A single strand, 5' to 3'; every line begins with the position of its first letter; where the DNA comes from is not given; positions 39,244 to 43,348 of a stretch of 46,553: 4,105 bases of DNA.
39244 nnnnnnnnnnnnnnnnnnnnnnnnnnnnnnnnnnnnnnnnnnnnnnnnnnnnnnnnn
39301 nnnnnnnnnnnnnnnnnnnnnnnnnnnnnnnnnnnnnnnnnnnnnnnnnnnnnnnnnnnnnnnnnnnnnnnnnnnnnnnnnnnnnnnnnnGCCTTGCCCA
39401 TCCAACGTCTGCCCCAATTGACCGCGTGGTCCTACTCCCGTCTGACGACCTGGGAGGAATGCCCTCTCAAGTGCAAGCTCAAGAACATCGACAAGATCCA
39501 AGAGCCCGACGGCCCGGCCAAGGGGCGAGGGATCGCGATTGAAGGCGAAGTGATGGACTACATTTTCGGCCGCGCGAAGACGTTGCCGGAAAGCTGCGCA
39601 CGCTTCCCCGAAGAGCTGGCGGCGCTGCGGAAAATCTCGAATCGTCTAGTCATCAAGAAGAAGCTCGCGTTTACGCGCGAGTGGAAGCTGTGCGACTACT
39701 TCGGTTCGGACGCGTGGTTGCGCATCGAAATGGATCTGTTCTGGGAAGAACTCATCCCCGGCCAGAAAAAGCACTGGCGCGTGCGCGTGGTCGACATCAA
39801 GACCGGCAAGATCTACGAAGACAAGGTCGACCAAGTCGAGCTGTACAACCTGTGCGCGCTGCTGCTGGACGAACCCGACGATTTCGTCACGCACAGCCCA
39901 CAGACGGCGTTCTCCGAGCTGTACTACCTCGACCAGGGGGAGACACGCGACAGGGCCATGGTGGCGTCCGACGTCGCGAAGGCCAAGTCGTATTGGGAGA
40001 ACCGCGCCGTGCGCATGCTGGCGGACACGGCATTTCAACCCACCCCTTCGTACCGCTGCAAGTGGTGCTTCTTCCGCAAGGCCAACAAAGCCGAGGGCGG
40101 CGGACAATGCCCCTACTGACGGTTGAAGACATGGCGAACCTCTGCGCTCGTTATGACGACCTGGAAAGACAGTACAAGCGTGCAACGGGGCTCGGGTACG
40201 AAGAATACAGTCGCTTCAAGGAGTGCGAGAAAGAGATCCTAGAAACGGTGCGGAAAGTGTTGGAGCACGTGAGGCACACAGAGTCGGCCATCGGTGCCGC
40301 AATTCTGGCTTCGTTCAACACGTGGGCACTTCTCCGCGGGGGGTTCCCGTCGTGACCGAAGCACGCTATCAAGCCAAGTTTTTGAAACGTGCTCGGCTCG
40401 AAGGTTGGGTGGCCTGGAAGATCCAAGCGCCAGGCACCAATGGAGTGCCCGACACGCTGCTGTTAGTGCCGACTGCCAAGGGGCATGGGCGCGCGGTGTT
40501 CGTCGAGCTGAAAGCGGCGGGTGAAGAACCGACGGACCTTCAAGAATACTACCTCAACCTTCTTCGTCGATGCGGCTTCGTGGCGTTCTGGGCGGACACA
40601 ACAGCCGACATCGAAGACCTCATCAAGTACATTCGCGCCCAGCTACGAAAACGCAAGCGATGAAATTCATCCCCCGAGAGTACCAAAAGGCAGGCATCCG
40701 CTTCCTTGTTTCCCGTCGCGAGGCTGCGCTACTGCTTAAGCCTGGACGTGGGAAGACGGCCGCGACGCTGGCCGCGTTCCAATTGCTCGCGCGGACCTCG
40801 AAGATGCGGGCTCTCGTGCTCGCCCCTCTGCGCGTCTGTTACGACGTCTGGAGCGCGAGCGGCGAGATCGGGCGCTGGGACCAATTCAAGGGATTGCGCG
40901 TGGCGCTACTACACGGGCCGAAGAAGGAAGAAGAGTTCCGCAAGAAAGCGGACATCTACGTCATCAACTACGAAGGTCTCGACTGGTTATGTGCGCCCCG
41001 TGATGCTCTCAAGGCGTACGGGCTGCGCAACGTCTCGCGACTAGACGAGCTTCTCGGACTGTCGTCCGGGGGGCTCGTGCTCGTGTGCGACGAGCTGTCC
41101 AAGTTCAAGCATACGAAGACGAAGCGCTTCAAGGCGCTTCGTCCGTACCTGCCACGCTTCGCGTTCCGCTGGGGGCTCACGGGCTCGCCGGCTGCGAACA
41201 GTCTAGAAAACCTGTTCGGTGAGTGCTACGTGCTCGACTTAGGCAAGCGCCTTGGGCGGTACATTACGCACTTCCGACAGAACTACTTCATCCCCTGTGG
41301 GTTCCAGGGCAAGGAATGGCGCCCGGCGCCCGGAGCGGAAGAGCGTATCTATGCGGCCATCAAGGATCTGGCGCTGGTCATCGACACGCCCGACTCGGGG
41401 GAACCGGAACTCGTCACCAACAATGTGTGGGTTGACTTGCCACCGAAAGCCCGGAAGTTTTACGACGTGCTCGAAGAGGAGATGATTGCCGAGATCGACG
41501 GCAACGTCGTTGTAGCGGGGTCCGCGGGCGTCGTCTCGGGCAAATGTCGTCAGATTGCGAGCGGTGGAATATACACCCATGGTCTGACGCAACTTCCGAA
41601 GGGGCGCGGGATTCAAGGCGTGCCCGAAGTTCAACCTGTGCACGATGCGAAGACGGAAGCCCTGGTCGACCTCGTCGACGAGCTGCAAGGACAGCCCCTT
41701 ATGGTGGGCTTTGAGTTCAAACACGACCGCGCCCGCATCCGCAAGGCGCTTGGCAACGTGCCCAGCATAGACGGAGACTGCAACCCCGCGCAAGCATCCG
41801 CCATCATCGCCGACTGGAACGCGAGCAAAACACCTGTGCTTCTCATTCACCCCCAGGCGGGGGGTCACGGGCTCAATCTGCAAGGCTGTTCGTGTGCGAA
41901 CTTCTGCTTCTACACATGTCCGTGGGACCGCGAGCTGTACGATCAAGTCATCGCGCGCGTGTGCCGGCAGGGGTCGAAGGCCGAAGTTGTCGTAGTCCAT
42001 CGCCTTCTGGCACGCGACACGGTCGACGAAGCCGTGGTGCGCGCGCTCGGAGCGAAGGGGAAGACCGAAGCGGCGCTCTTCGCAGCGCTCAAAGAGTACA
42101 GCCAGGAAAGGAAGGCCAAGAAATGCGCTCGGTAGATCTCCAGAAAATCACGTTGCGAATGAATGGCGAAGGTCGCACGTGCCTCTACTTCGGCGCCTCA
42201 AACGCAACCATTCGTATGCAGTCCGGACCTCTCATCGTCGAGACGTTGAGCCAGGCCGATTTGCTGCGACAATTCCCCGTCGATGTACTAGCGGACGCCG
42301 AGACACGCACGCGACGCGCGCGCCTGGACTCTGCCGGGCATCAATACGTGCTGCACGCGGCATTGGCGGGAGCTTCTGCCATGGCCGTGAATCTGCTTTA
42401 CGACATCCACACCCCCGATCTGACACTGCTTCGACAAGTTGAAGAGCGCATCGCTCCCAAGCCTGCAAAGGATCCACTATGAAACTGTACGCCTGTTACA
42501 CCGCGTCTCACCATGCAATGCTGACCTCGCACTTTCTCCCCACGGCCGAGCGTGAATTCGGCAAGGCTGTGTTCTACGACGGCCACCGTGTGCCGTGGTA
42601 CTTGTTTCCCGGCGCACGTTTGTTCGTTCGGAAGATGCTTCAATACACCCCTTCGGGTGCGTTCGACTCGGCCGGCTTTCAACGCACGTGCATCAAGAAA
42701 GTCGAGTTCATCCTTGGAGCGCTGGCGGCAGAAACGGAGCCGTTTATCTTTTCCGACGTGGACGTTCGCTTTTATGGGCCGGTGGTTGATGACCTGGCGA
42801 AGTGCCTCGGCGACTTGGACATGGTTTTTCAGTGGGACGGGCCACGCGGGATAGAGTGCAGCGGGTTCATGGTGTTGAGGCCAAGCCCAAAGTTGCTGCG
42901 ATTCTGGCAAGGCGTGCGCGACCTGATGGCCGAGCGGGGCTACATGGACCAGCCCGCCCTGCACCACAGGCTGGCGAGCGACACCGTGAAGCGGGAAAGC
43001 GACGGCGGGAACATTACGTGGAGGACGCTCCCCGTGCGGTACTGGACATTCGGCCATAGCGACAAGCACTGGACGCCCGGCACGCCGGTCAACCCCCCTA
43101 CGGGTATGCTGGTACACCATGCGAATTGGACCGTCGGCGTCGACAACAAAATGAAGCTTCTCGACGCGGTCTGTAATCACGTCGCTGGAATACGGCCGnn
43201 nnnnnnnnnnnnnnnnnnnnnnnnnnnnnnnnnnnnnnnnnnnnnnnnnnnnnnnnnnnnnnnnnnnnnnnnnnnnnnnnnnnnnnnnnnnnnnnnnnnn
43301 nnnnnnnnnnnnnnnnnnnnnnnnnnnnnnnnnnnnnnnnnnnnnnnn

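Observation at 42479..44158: A 559-aa two-domain glycosyltransferase-like protein closes the early operon and may glycosylate DNA or virion protein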

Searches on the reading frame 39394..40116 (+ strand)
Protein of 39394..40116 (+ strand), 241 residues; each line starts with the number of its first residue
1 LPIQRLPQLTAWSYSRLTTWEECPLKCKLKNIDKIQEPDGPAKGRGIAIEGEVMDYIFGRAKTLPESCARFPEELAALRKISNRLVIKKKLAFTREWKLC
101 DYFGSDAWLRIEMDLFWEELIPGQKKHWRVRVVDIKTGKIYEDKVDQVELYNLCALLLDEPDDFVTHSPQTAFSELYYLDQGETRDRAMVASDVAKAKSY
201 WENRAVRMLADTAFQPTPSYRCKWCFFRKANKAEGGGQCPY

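Call 11: search_protein_families(library=pfam, proteins=[window:39394-40116:+], max_evalue=0.01)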
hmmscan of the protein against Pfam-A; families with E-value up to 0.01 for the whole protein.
window:39394-40116:+ (241 aa): 1 family
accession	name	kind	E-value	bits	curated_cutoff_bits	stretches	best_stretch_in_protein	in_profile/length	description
PF12705.13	PDDEXK_1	-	4.4e-09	37.1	22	1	126-228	135-243/247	PD-(D/E)XK nuclease superfamily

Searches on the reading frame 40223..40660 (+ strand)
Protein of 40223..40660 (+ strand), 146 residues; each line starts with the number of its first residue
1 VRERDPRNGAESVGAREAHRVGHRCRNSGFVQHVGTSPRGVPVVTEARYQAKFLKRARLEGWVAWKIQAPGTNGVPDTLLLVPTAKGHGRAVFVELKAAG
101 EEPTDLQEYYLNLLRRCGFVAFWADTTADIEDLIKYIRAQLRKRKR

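Call 54: search_protein_families(library=pfam, proteins=[window:40223-40660:+], max_evalue=0.01)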
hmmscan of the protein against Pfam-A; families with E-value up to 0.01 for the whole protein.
window:40223-40660:+ (146 aa): 1 family
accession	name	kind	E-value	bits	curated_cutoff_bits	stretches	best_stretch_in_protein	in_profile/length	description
PF08774.17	VRR_NUC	-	0.0048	17.4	23.8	1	70-121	59-109/116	VRR-NUC domain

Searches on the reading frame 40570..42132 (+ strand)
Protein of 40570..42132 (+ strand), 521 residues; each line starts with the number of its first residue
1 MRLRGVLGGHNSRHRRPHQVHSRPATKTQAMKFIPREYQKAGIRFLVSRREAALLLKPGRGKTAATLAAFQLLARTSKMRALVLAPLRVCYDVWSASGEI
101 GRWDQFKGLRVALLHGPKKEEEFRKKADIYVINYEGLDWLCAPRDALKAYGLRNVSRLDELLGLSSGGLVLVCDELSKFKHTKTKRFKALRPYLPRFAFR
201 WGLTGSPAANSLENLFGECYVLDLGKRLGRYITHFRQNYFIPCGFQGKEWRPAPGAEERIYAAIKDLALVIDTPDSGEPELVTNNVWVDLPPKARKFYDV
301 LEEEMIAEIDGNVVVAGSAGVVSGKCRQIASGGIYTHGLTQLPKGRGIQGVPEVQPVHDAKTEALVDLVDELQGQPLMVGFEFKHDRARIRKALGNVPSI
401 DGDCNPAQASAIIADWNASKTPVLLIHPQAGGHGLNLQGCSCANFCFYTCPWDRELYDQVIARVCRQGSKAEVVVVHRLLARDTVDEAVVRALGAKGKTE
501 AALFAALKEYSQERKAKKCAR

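Call 11: search_protein_families(library=pfam, proteins=[window:40570-42132:+], max_evalue=0.01)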
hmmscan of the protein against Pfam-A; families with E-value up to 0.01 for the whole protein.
window:40570-42132:+ (521 aa): 4 families
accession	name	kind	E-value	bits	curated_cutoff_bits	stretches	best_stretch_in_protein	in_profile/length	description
PF00176.29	SNF2-rel_dom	-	7.3e-13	48.7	24.9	1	38-217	1-173/290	SNF2-related domain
PF00271.37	Helicase_C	-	2.6e-08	34.5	23.5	1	361-468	2-110/110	Helicase conserved C-terminal domain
PF00270.35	DEAD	-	3.7e-07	30.5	26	1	37-141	2-109/167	DEAD/DEAH box helicase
PF07652.20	Flavi_DEAD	-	0.0041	17.5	21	1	53-90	8-45/148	Flavivirus DEAD domain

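Call 52: search_dna_similar(query=window:40570-42132:+, collection=phages, mode=protein, max_rows=12)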
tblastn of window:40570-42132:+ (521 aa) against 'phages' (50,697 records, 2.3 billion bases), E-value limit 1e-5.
Records with a match: 1577; places in all: 1593; records where one place covers at least 80% of the query: 1460.
Best place of each record, by identity: <60% 1577.
By first word of the organism name: Salmonella 449; Escherichia 257; Streptococcus 132; Staphylococcus 115; Bacteroides 104; Klebsiella 29; Rhodobacter 25; Paenibacillus 24; Phocaeicola 24; Bacteriophage 22; and 99 more.
By host as written in the record: Escherichia coli 138; - 114; Salmonella enterica subsp. enterica serovar Typhimurium 72; Salmonella enterica 71; Salmonella enterica subsp. enterica serovar Enteritidis 59; Salmonella sp. 48; Staphylococcus aureus 45; Rhodobacter capsulatus YW1 24; and 541 more.
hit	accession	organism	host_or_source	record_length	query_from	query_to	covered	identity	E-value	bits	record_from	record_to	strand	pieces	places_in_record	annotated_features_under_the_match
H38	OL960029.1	Pseudoxanthomonas phage PW916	Pseudoxanthomonas kaohsiungensis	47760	30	517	94%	46.2%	4e-113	374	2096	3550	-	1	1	DNA helicase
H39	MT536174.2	Stenotrophomonas phage vB_SmaS-AXL_3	Stenotrophomonas maltophilia D1585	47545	30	509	92%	46.8%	1e-111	370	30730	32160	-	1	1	DNA helicase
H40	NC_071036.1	Stenotrophomonas phage vB_SmaS-AXL_3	Stenotrophomonas maltophilia D1585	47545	30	509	92%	46.8%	1e-111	370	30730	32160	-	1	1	DNA helicase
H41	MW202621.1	Caudoviricetes sp.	Manatee Spring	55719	35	517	93%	44.8%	3e-112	372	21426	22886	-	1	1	DNA/RNA helicase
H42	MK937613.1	Corynebacterium phage StAB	Corynebacterium xerosis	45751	14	513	96%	40.0%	2e-80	280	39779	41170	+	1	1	50: DNA helicase | 49: hypothetical protein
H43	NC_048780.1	Corynebacterium phage StAB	Corynebacterium xerosis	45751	14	513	96%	40.0%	2e-80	280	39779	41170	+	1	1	50: DNA helicase | 49: HNH endonuclease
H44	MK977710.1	Corynebacterium phage Stiles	Corynebacterium xerosis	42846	11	513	97%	39.4%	8e-80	278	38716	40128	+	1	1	49: DNA helicase | 48: nuclease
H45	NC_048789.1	Corynebacterium phage Stiles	Corynebacterium xerosis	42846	11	513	97%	39.4%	8e-80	278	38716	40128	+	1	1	49: DNA helicase | 48: endonuclease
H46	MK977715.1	Corynebacterium phage Adelaide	Corynebacterium xerosis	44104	10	518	98%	38.5%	1e-79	277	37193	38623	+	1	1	46: DNA helicase | 44: nuclease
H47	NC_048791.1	Corynebacterium phage Adelaide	Corynebacterium xerosis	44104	10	518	98%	38.5%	1e-79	277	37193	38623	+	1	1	46: DNA helicase | 44: endonuclease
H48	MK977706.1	Corynebacterium phage Dina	Corynebacterium xerosis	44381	10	518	98%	38.5%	1e-79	277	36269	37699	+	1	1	47: DNA helicase | 46: hypothetical protein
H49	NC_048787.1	Corynebacterium phage Dina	Corynebacterium xerosis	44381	10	518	98%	38.5%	1e-79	277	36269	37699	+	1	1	47: DNA helicase | 46: endonuclease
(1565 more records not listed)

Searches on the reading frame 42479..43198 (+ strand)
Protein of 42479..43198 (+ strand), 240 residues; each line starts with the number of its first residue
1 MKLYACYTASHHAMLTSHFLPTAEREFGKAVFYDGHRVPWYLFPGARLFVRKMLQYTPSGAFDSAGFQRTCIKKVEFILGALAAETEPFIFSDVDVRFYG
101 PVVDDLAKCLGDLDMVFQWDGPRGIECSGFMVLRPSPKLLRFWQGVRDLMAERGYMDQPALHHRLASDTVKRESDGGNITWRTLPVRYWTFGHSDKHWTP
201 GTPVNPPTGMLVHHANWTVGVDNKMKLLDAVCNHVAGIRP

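Call 3: search_protein_families(library=pfam, proteins=[window:42479-43198:+], max_evalue=10)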
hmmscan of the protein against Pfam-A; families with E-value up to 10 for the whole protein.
window:42479-43198:+ (240 aa): 1 family
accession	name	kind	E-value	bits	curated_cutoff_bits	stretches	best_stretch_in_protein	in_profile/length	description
PF03407.22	Nucleotid_trans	-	7.2e-12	46.2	22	1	61-228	42-208/208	Nucleotide-diphospho-sugar transferase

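Call 4: search_protein_families(library=phrogs, proteins=[window:42479-43198:+], max_evalue=1)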
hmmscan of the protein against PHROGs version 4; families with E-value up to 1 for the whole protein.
window:42479-43198:+ (240 aa): 1 family
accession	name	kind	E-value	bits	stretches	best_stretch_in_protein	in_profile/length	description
phrog_2099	-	unknown function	0.11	13.4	1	29-42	14-27/95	-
